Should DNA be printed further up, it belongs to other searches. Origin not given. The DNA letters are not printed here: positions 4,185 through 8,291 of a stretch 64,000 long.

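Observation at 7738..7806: In-frame heptamer-repeat palindrome inserted in the PHP domain of error-prone polymerase DnaE2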

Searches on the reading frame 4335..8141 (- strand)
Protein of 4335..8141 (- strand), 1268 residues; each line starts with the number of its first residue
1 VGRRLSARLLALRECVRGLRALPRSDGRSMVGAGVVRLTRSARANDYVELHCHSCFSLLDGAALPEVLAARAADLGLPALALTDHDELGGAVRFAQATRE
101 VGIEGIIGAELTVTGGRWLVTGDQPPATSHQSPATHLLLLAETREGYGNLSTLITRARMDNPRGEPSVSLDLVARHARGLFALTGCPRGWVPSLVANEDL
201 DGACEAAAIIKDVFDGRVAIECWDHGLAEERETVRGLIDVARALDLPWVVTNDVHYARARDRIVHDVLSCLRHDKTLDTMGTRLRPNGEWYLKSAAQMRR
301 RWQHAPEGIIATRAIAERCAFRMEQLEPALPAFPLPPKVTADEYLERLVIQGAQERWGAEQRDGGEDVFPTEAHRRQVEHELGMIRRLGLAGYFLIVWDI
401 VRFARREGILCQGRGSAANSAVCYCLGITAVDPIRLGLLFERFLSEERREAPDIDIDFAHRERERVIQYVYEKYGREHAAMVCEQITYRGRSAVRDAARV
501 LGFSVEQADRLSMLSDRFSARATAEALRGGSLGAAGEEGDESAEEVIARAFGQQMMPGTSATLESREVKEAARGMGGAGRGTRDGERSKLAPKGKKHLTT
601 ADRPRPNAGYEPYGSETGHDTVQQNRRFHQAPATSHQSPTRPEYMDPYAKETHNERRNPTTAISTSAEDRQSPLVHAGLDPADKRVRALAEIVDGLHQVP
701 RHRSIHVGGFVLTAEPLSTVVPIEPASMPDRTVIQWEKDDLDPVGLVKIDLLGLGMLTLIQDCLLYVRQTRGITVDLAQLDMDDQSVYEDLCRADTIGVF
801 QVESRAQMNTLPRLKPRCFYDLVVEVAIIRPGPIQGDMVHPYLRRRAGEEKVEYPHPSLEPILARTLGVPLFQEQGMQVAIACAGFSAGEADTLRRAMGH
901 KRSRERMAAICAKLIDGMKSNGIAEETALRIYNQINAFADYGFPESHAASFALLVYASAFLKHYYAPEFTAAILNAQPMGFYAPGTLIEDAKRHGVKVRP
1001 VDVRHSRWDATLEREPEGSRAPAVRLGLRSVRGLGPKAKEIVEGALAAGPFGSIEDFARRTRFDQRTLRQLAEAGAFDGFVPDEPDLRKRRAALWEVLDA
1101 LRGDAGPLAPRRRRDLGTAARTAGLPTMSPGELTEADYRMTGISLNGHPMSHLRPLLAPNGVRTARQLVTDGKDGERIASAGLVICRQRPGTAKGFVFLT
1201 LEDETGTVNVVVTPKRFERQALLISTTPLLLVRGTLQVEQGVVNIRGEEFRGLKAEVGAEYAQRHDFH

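Call 10: search_protein_families(library=pfam, proteins=[window:4335-8141:-])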
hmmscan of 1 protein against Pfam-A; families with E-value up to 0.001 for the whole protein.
window:4335-8141:- (1268 aa): 5 families
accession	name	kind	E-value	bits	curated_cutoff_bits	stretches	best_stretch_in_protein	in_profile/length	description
PF07733.18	DNA_pol3_alpha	-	1.3e-79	267.9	23.9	2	343-520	1-170/260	Bacterial DNA polymerase III alpha NTPase domain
PF17657.6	DNA_pol3_finger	-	1.9e-59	200.2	22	1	756-922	1-166/166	Bacterial DNA polymerase III alpha subunit finger domain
PF02811.25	PHP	-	2.1e-33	116.4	26.4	1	49-225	1-164/164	PHP domain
PF14579.12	HHH_6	-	5.4e-19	68.6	25.6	1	995-1082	1-85/90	Helix-hairpin-helix motif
PF01336.31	tRNA_anti-codon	-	3.1e-07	30.7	27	1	1191-1250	12-72/75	OB-fold nucleic acid binding domain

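Call 11: find_homologous_proteins(query=window:4335-8054:-)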
Query window:4335-8054:- (1239 aa): 8000 proteins with E <= 0.001 among 8000 candidates; the best 120 are listed.
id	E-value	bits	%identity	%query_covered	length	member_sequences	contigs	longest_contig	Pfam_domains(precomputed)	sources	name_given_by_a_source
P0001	0.0e+0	2608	93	100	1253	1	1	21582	PF02811.27,PF14579.13,PF01336.32,PF17657.7,PF07733.19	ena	-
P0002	0.0e+0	2563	92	100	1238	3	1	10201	PF02811.27,PF14579.13,PF01336.32,PF17657.7,PF07733.19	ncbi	-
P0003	0.0e+0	2541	91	99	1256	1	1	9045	PF02811.27,PF14579.13,PF01336.32,PF17657.7,PF07733.19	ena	-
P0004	0.0e+0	2533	91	99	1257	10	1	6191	PF02811.27,PF14579.13,PF01336.32,PF17657.7,PF07733.19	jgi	-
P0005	0.0e+0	2429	88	100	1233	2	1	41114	PF02811.27,PF14579.13,PF01336.32,PF17657.7,PF07733.19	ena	-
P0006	0.0e+0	2427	87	100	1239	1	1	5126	PF02811.27,PF14579.13,PF01336.32,PF17657.7,PF07733.19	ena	-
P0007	0.0e+0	2415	86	100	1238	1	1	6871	PF02811.27,PF14579.13,PF01336.32,PF17657.7,PF07733.19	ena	-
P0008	0.0e+0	2409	86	100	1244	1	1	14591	PF02811.27,PF14579.13,PF01336.32,PF17657.7,PF07733.19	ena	-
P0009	0.0e+0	2408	87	100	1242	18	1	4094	PF02811.27,PF14579.13,PF01336.32,PF17657.7,PF07733.19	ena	-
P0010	0.0e+0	2406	87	100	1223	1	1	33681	PF02811.27,PF14579.13,PF01336.32,PF17657.7,PF07733.19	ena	-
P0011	0.0e+0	2404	86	100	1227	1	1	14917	PF02811.27,PF14579.13,PF01336.32,PF17657.7,PF07733.19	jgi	jgi:error-prone DNA polymerase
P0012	0.0e+0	2396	85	100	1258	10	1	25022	PF02811.27,PF14579.13,PF01336.32,PF17657.7,PF07733.19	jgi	-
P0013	0.0e+0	2392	86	99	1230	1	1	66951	PF02811.27,PF14579.13,PF01336.32,PF17657.7,PF07733.19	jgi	jgi:error-prone DNA polymerase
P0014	0.0e+0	2391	86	100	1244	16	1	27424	PF02811.27,PF14579.13,PF01336.32,PF17657.7,PF07733.19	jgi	jgi:error-prone DNA polymerase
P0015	0.0e+0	2390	86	100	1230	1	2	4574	PF02811.27,PF14579.13,PF01336.32,PF17657.7,PF07733.19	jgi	jgi:error-prone DNA polymerase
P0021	0.0e+0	2350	93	90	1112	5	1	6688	PF14579.13,PF01336.32,PF17657.7,PF07733.19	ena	-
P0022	0.0e+0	2337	84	99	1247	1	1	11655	PF02811.27,PF14579.13,PF01336.32,PF17657.7,PF07733.19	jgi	jgi:error-prone DNA polymerase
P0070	0.0e+0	1906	70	98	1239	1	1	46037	PF02811.27,PF14579.13,PF01336.32,PF17657.7,PF07733.19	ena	-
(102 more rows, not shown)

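Call 15: find_related_loci(query=window:4335-8054:-, collection=genome_contigs, flank=10000)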
Query window:4335-8054:- (1239 aa) in genome_contigs; peptide patterns used: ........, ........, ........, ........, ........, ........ (x = any residue, [..] = any of these).
600 stretches matched a pattern (row limit reached: there are more); 584 encode a relative of the query (tblastn E <= 1e-3); the best 80 are kept; 80 distinct loci.
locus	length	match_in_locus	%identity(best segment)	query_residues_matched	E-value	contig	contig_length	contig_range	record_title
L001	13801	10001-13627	72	1-1239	0e+0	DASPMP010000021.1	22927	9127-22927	MAG TPA_asm: Gemmatimonadaceae bacterium isolate SMAG_U12095 k141_126218, whole genome shotgun sequence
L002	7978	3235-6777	72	18-1239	0e+0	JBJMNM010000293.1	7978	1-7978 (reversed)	MAG: Gemmatimonadaceae bacterium isolate H1_18_all_fractions_conc_24_68_16 k255_2839360, whole genome shotgun sequence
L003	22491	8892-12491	71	18-1239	0e+0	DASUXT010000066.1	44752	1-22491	MAG TPA_asm: Gemmatimonadaceae bacterium isolate SMAG_U1876 k141_967458, whole genome shotgun sequence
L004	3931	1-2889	89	275-1239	0e+0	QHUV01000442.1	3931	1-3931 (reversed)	MAG: Gemmatimonadetes bacterium isolate AG2 14_0929_09_20cm_scaffold_11570_curated, whole genome shotgun sequence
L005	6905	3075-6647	71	18-1239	0e+0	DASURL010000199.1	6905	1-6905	MAG TPA_asm: Gemmatimonadaceae bacterium isolate SMAG_U1706 k141_866708, whole genome shotgun sequence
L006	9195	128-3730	70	18-1239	0e+0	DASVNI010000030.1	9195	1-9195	MAG TPA_asm: Gemmatimonadaceae bacterium isolate SMAG_U3122 k141_569398, whole genome shotgun sequence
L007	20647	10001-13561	71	8-1239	0e+0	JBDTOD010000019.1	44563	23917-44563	MAG: bacterium isolate cluster3_bin.166 NODE_2096_length_44563_cov_10.994091, whole genome shotgun sequence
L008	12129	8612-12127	72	18-1233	0e+0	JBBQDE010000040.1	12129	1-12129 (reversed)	MAG: Gemmatimonadales bacterium isolate Co_metawrap_1194 Cmw_1194_k141_20309307_length_12129_cov_10.0000, whole genome s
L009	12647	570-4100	70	17-1239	0e+0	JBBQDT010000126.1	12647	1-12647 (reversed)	MAG: Gemmatimonadales bacterium isolate Co_metawrap_1148 Cmw_1148_k141_2700336_length_12647_cov_9.8949, whole genome sho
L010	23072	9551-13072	69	9-1239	0e+0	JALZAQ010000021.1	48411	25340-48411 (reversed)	MAG: Gemmatimonadota bacterium isolate KAP bin95 SD1490_NODE_101_length_48411_cov_1.609208, whole genome shotgun sequenc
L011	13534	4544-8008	70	18-1239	0e+0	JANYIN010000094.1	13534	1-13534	MAG: Gemmatimonadaceae bacterium isolate GL140_2_metabinner_76 GL140_2_k141_794213, whole genome shotgun sequence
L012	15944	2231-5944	66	10-1239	0e+0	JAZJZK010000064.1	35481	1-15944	MAG: Gemmatimonadota bacterium isolate ADI_H2L1_1_122_18_3-bin020_1 ADIH2L11_B020_1_000000000064, whole genome shotgun s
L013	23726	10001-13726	66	18-1239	0e+0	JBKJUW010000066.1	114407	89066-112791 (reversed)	MAG: Gemmatimonadaceae bacterium isolate ant_bin.87 S1Ck117_5337348_flag_0_multi_29.9975_len_114407, whole genome shotgu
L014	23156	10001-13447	69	18-1238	0e+0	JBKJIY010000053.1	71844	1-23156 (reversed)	MAG: Gemmatimonadaceae bacterium isolate ant_bin.182 S1Ck117_1876159_flag_1_multi_21.0000_len_71844, whole genome shotgu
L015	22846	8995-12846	66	18-1239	0e+0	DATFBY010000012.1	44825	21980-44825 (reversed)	MAG TPA_asm: Gemmatimonadaceae bacterium isolate SMAG_U8540 k141_148314, whole genome shotgun sequence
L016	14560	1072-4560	69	14-1239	0e+0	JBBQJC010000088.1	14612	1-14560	MAG: Gemmatimonadales bacterium isolate Co_metawrap_764 Cmw_764_k141_24098026_length_14612_cov_11.0000, whole genome sho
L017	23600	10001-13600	68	16-1239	0e+0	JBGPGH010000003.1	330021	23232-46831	MAG: Gemmatimonadaceae bacterium isolate OBJ_0618_7090110_47 k141_2653627_length_330021_cov_22.3805, whole genome shotgu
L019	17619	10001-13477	66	16-1239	0e+0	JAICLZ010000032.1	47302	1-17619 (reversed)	MAG: Gemmatimonadaceae bacterium isolate LS_ISSM_2_bin.92 k141_2420011_length_47302_cov_19.0523, whole genome shotgun se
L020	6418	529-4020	66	18-1239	0e+0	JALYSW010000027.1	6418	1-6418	MAG: Gemmatimonadota bacterium isolate LIV bin14 SD1460-62_k127_1604156, whole genome shotgun sequence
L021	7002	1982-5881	61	18-1239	0e+0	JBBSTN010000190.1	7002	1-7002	MAG: Gemmatimonadales bacterium isolate SVL2_sbin.21 SVL2_sbin.21_K_821627_L_7002_cov_11.0000, whole genome shotgun sequ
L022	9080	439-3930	65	18-1239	0e+0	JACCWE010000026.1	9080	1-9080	MAG: Gemmatimonadaceae bacterium isolate MGR_bin144 SD2897-2912_k127_47111, whole genome shotgun sequence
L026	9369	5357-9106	62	18-1239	0e+0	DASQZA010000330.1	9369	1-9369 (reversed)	MAG TPA_asm: Gemmatimonas sp. isolate SMAG_U11079 k141_235999, whole genome shotgun sequence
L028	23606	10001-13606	63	9-1239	0e+0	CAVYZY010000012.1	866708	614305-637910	MAG: uncultured Gemmatimonadales bacterium isolate MFD02809.bin.1.312 genome assembly, contig: contig_69817, whole genom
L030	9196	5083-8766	60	5-1239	0e+0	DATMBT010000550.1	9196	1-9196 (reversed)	MAG TPA_asm: Gemmatimonadaceae bacterium isolate SMAG_U13361 k141_825980, whole genome shotgun sequence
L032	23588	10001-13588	63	3-1239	0e+0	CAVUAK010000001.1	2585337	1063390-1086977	MAG: uncultured Gemmatimonadales bacterium isolate MFD02134.bin.2.230 genome assembly, contig: contig_11795, whole genom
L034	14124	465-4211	60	18-1239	0e+0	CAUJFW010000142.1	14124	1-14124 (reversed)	MAG: Gemmatimonadota bacterium isolate KLAP76 genome assembly, contig: KLAP76_316236, whole genome shotgun sequence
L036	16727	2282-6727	61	16-1239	0e+0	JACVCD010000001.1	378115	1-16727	MAG: Gemmatimonadaceae bacterium isolate Desfum bin_9_GBBB01 NODE_7_length_378115_cov_5.937998, whole genome shotgun seq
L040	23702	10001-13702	60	18-1239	0e+0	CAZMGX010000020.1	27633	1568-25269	MAG TPA_asm: uncultured Gemmatimonas sp. isolate SRP302895_co1_448 genome assembly, contig: NODE_3058_length_27633_cov_5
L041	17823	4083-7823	62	17-1239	0e+0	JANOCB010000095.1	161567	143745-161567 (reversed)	MAG: Gemmatimonadaceae bacterium isolate VAR_17_metabat_74 VAR_17_k141_1667400, whole genome shotgun sequence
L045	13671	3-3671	62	136-1239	0e+0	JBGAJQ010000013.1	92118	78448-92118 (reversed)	MAG: Gemmatimonadaceae bacterium isolate MAG_AAO_H10.4 AAOH10-4_opera_contig_1225, whole genome shotgun sequence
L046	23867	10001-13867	60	18-1239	0e+0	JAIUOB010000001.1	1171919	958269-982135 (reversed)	MAG: Gemmatimonadetes bacterium isolate GEMMA1 spades-bin.104~NODE_4_length_1171919_cov_3.31815, whole genome shotgun se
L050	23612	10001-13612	61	18-1239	0e+0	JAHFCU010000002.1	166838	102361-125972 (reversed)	MAG: Gemmatimonadetes bacterium isolate nzgw229 NODE_105_length_166839_cov_5.285926, whole genome shotgun sequence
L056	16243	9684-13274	59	18-1239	0e+0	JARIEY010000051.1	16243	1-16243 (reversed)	MAG: Gemmatimonadota bacterium isolate BENA-out-Oct20 Bena-sal-Oct20-C3306, whole genome shotgun sequence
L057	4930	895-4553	73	13-1239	0e+0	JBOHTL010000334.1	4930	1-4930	MAG: Gemmatimonadaceae bacterium isolate SC-S_metawrap_bin.2 k127_7736165, whole genome shotgun sequence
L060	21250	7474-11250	63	18-1239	0e+0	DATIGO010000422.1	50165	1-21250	MAG TPA_asm: Gemmatimonadaceae bacterium isolate SMAG_U16423 k141_241126, whole genome shotgun sequence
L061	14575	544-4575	66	18-1239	0e+0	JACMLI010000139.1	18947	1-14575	MAG: Gemmatimonadaceae bacterium isolate ES-bin-29 ES-bin-29-contig-k141_2020654, whole genome shotgun sequence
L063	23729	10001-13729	60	18-1239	0e+0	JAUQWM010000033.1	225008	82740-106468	MAG: Gemmatimonadaceae bacterium isolate BIN3 contig_146235, whole genome shotgun sequence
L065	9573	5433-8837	68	18-1239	0e+0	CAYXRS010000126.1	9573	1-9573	MAG TPA_asm: uncultured Gemmatimonadaceae bacterium isolate SRP217488_co1_28 genome assembly, contig: NODE_6075_length_9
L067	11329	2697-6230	62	15-1239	0e+0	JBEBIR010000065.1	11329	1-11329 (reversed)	MAG: Gemmatimonas sp. isolate SF1_2_29 NODE_4891_length_11329_cov_4.050490, whole genome shotgun sequence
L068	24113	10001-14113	64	12-1239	0e+0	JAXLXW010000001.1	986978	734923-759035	MAG: Gemmatimonadaceae bacterium isolate STL-GEM2 C1.234.fa-1, whole genome shotgun sequence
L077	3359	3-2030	83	512-1239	0e+0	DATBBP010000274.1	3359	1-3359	MAG TPA_asm: Gemmatimonadaceae bacterium isolate SMAG_U5762 k141_1513409, whole genome shotgun sequence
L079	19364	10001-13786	72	9-1239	0e+0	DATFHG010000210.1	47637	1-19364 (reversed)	MAG TPA_asm: Gemmatimonadaceae bacterium isolate SMAG_U8683 k141_2434326, whole genome shotgun sequence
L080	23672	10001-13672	68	18-1239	0e+0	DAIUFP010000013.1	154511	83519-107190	MAG TPA_asm: Gemmatimonadaceae bacterium isolate CTOTU41476 NODE_26_length_154511_cov_6.473060, whole genome shotgun seq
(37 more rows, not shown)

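Call 22: find_encoding_contigs(protein=P0002, flank=10000, max_places=2)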
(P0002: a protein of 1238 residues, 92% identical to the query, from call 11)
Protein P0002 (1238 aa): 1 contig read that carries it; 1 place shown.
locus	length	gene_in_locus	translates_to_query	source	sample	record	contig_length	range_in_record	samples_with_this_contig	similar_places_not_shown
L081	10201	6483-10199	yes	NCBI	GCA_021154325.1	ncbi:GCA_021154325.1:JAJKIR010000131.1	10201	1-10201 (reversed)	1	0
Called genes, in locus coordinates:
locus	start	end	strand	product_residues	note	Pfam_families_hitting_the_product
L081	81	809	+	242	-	-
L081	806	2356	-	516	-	PF02366:PMT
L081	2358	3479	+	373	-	PF04055:Radical_SAM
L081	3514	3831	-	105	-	PF04320:YggL_50S_bp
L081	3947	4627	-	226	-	-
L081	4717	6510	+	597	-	PF00817:IMS (weak)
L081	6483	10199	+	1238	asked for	PF02811:PHP, PF07733:DNA_pol3_alpha, PF17657:DNA_pol3_finger, PF14579:HHH_6, PF01336:tRNA_anti-codon (weak)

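Call 23: find_encoding_contigs(protein=P0001, flank=10000, max_places=2)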
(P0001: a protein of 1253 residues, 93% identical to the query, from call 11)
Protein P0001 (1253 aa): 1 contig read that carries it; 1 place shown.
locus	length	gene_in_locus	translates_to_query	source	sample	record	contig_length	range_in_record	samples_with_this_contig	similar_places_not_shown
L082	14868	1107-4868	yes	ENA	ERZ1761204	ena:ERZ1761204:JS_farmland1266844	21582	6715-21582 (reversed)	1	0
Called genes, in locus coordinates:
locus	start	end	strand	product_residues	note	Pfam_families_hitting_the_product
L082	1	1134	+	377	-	?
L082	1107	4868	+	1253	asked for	PF02811:PHP, PF07733:DNA_pol3_alpha, PF17657:DNA_pol3_finger, PF14579:HHH_6, PF01336:tRNA_anti-codon (weak)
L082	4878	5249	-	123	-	-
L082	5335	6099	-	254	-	PF03544:TonB_C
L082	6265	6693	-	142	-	-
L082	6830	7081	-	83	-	-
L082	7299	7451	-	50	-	-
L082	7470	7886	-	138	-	PF01740:STAS, PF13466:STAS_2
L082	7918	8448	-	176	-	PF04978:MST (weak), PF12867:DinB_2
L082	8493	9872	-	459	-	PF07690:MFS_1, PF03219:TLC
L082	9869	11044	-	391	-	PF01370:Epimerase, PF13460:NAD_binding_10 (weak)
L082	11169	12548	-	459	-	-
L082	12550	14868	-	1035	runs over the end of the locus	PF13620:CarboxypepD_reg, PF13715:CarbopepD_reg_2, PF07715:Plug, PF00593:TonB_dep_Rec_b-barrel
